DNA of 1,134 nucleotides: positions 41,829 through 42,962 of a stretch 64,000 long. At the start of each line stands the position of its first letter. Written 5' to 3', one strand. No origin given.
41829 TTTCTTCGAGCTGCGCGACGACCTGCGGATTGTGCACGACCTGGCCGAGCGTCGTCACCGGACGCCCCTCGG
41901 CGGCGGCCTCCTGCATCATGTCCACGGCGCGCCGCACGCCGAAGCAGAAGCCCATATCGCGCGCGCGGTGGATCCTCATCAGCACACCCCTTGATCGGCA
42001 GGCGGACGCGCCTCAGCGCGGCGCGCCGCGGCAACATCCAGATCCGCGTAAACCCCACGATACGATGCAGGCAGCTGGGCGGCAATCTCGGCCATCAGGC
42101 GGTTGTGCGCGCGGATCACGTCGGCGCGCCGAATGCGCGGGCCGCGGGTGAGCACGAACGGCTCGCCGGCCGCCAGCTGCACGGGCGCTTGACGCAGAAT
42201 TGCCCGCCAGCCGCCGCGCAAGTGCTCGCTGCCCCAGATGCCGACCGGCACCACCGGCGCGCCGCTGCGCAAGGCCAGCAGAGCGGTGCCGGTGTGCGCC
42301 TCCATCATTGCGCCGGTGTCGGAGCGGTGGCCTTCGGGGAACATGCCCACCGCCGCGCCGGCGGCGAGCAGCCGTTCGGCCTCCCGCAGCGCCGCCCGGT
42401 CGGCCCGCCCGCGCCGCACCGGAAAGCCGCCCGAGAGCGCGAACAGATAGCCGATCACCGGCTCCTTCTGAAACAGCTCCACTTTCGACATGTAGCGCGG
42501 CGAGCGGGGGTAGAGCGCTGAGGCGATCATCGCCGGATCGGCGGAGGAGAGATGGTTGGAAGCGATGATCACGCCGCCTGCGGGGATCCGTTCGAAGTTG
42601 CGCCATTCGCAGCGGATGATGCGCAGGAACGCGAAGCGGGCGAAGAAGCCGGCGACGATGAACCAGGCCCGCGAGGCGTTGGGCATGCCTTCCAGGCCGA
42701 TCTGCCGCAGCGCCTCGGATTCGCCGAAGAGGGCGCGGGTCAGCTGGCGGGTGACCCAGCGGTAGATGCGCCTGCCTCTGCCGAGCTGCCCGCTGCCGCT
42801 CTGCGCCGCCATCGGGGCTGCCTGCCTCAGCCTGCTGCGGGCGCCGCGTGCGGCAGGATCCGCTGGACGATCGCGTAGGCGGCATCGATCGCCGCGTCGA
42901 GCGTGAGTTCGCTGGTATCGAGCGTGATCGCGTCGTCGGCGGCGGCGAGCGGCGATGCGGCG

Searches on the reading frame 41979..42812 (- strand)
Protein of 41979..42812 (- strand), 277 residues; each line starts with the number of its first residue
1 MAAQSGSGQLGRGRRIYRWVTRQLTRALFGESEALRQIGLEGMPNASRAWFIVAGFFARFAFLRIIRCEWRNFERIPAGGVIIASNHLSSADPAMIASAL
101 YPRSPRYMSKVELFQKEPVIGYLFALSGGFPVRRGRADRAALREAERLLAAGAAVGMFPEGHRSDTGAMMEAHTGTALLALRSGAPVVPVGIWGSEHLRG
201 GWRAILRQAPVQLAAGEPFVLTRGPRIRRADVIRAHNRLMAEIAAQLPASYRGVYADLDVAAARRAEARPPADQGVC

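Call 57: search_protein_families(library=pfam, proteins=[window:41979-42812:-], max_evalue=0.00001)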
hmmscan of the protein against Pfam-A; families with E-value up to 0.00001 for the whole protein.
window:41979-42812:- (277 aa): 1 family
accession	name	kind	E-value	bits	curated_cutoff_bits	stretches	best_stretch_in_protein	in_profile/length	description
PF01553.26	Acyltransferase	-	5.5e-25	88.1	23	1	70-193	4-132/132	Acyltransferase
